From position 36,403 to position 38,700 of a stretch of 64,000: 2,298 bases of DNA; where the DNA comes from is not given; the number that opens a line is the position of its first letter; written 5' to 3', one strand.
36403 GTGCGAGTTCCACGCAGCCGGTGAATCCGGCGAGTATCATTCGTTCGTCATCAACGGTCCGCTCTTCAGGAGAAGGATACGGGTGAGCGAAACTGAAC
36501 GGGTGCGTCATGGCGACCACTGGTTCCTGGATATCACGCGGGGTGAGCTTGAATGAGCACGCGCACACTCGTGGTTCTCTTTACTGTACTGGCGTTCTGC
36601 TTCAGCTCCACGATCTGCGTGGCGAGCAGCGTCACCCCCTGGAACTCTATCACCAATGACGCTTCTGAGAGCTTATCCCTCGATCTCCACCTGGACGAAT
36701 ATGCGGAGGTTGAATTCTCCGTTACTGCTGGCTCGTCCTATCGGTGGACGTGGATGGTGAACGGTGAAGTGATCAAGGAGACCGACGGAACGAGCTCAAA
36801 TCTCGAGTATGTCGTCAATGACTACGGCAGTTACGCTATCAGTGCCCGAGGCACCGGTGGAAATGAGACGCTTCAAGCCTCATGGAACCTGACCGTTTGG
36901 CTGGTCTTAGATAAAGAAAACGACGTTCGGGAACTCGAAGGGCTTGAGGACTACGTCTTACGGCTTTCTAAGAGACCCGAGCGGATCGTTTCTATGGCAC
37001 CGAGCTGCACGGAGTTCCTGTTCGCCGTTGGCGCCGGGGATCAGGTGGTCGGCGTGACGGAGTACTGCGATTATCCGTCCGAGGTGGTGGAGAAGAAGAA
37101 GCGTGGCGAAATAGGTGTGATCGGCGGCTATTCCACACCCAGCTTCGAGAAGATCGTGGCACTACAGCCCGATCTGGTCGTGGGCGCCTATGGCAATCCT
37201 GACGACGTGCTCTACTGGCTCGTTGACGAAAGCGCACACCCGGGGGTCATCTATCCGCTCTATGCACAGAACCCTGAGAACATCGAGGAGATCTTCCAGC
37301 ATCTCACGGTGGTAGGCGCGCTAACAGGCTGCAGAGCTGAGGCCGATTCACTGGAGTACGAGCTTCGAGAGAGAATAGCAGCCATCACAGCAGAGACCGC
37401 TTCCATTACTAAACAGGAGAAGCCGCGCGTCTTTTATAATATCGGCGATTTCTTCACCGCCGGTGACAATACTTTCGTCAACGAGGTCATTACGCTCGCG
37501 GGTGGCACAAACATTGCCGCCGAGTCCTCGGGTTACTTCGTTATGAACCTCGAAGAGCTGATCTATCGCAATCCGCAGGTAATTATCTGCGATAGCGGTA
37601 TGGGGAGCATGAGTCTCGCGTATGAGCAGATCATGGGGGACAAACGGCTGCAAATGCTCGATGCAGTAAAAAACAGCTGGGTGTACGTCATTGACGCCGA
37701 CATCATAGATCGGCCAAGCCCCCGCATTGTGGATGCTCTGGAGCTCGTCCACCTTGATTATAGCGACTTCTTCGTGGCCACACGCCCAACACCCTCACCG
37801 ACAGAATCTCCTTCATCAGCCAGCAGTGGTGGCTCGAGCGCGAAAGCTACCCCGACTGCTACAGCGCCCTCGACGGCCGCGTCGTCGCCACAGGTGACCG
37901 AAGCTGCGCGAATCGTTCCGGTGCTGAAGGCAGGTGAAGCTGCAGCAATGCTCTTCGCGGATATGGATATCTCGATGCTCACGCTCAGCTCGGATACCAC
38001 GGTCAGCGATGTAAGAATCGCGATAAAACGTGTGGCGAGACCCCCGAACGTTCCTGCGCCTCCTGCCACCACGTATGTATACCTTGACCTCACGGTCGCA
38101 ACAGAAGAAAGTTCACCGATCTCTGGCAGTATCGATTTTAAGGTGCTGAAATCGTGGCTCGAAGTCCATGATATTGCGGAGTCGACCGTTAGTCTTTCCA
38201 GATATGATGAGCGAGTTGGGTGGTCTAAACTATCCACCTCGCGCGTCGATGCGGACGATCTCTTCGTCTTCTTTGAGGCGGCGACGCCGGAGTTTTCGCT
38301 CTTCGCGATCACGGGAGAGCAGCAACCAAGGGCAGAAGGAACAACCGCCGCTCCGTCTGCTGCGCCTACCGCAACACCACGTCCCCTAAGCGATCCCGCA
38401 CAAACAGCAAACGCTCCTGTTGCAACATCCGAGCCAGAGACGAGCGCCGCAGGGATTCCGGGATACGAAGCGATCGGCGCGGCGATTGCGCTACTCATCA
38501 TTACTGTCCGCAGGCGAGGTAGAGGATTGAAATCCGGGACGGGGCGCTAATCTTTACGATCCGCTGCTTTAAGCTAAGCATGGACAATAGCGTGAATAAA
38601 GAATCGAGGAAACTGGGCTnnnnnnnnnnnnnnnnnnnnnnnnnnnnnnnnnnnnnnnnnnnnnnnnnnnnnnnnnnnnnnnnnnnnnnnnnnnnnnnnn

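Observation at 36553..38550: ABC substrate-binding protein with pre-PGF-like domain and PGF-CTERM anchor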

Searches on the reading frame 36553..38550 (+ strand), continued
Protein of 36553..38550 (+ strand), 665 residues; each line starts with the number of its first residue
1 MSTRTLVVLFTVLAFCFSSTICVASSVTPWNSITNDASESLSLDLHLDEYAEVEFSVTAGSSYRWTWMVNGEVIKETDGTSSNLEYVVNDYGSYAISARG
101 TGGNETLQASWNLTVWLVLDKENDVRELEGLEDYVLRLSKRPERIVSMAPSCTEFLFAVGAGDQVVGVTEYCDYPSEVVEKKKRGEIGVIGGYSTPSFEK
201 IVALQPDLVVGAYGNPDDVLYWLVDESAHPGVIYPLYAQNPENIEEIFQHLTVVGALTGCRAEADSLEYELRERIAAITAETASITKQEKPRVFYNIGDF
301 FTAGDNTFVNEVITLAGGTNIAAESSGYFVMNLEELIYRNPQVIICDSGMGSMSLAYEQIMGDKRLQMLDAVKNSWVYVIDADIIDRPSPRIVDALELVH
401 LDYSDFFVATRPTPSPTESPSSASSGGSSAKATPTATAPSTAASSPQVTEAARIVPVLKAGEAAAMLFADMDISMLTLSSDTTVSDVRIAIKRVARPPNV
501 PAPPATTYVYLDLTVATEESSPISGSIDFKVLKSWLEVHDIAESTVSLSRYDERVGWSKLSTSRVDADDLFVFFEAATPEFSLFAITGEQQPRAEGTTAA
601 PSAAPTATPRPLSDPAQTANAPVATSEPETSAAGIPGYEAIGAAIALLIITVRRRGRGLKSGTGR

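Call 57: fold_search(model_id=the predicted structure, library=pdb)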
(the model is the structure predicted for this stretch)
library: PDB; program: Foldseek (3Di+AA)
matches with E <= 10: 1651; with E <= 0.001: 207
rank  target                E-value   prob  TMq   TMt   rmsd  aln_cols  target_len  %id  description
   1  5ysc                  1.1e-17  1.00  0.33  0.80   3.7       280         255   27  Crystal Structure of periplasmic Vitamin B12 binding protein BtuF of Vibrio cholerae (released 2018-09-19)
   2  5cr9                  1.4e-17  1.00  0.33  0.69   4.6       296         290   20  Crystal structure of ABC-type Fe3+-hydroxamate transport system from Saccharomonospora viridis DSM 43017 (released 2015-08-12)
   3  4m7o                  1.7e-17  1.00  0.34  0.82   3.4       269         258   26  The crystal structure of a possible an iron-binding (periplasmic solute-binding) protein from Staphylococcus epidermidis (released 2013-08-28)
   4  4n01_A                2.7e-17  1.00  0.33  0.69  11.2       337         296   17  The crystal structure of a periplasmic binding protein from Veillonella parvula dsm 2008 (released 2013-12-18)
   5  4hn9_B                6.6e-17  1.00  0.35  0.70   3.9       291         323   22  Crystal structure of iron ABC transporter solute-binding protein from Eubacterium eligens (released 2012-12-12)
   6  2r7a_A                2.3e-16  1.00  0.32  0.77   3.7       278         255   24  Crystal Structure of a Periplasmic Heme Binding Protein from Shigella dysenteriae (released 2007-10-09)
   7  4ljs                  2.7e-16  1.00  0.34  0.68   4.6       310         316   19  The crystal structure of a periplasmic binding protein from Veillonella parvula DSM 2008 (released 2013-07-24)
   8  4hn9_A                3.8e-16  1.00  0.35  0.70   4.3       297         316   22  Crystal structure of iron ABC transporter solute-binding protein from Eubacterium eligens (released 2012-12-12)
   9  2r7a_B                4.6e-16  1.00  0.33  0.80   3.3       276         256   25  Crystal Structure of a Periplasmic Heme Binding Protein from Shigella dysenteriae (released 2007-10-09)
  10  3psa                  8.8e-16  1.00  0.34  0.65   4.6       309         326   17  Classification of a Haemophilus influenzae ABC transporter HI1470/71 through its cognate molybdate periplasmic binding p (released 2011-11-30)
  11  4mlz_A                1.1e-15  1.00  0.34  0.71   6.4       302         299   23  Crystal structure of periplasmic binding protein from Jonesia denitrificans (released 2013-09-18)
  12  5gj3                  4.0e-15  1.00  0.35  0.80   3.8       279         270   26  Periplasmic heme-binding protein RhuT from Roseiflexus sp. RS-1 in two-heme bound form (holo-2) (released 2017-06-28)
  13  4mlz_B                5.7e-15  1.00  0.35  0.72   4.3       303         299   23  Crystal structure of periplasmic binding protein from Jonesia denitrificans (released 2013-09-18)
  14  4ovk                  7.7e-15  1.00  0.34  0.65   4.3       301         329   21  Crystal structure of periplasmic solute binding protein from Veillonella parvula DSM 2008 (released 2013-12-18)
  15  9if3_D                9.2e-15  1.00  0.35  0.64   4.6       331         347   20  Structure of YIUA from Yersinia ruckeri with Iron and DHB-L-Arg-L-Ser (released 2025-11-05)
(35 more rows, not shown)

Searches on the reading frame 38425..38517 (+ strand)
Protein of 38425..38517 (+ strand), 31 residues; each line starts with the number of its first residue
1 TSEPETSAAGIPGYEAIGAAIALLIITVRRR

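Call 12: search_protein_families(library=pfam, proteins=[window:38425-38517:+], max_evalue=10)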
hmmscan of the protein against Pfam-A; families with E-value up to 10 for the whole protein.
seq(31 aa): 0 families

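Call 13: search_protein_families(library=ncbifam, proteins=[window:38425-38517:+], max_evalue=10)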
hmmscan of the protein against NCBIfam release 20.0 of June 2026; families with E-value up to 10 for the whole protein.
seq(31 aa): 0 families

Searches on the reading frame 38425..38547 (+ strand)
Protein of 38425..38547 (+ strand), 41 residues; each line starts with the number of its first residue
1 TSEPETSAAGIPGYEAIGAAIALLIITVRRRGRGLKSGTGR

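Call 5: search_protein_families(library=ncbifam, proteins=[window:38425-38547:+], max_evalue=10)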
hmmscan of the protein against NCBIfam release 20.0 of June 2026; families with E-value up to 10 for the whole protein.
seq(41 aa): 0 families

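Call 6: search_protein_families(library=pfam, proteins=[window:38425-38547:+], max_evalue=10)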
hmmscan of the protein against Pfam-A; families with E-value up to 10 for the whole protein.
seq(41 aa): 0 families
